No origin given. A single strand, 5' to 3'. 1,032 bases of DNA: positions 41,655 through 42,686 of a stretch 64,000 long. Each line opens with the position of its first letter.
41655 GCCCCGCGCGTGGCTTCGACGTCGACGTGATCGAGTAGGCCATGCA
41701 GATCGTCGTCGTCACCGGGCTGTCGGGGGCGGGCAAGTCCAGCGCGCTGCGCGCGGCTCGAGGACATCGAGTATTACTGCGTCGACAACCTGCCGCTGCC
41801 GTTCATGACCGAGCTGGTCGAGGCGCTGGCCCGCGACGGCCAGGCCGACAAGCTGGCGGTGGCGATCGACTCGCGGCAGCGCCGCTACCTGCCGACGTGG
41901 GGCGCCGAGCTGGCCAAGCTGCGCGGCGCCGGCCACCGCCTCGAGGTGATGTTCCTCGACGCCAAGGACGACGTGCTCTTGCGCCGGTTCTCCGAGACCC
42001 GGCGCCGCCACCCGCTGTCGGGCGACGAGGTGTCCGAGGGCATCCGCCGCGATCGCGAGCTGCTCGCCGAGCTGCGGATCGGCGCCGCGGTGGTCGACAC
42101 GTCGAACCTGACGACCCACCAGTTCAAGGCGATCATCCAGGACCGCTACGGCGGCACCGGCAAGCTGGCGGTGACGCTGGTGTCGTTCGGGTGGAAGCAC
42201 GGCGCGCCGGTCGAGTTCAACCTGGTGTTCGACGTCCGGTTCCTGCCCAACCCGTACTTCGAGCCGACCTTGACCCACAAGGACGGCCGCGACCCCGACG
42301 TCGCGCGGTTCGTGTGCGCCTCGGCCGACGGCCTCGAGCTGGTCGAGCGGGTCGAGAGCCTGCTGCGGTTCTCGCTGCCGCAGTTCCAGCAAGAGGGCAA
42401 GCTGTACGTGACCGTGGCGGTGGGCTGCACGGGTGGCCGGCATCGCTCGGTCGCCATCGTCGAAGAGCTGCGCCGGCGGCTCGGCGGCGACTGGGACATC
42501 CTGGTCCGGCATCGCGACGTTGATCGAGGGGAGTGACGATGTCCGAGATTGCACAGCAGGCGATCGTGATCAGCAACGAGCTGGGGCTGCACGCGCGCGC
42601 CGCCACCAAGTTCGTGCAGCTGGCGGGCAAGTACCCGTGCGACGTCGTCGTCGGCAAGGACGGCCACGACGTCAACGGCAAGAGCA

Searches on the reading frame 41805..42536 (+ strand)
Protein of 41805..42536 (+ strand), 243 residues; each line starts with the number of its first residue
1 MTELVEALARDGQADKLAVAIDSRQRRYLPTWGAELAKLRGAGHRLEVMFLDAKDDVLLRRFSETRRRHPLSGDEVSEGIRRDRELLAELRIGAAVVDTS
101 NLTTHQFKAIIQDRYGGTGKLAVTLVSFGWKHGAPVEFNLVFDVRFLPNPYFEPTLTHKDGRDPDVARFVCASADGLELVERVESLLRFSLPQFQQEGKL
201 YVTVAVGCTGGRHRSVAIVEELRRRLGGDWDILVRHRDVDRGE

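Call 55: find_encoding_contigs(protein=window:41805-42536:+, flank=5000, max_places=6)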
Protein window:41805-42536:+ (243 aa): 1 contig read that carries it; 1 place shown.
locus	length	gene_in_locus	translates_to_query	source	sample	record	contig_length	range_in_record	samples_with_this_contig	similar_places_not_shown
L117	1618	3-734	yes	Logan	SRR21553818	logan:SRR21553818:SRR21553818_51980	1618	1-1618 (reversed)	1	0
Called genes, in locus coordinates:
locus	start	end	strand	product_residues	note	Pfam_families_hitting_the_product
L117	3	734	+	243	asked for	?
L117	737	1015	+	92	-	PF00381:PTS-HPr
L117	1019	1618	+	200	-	?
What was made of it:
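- Tried and rejected: The rapZ ORF from its first available start (41805) matched only a gene cut by the end of an unrelated Logan contig (call 55).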
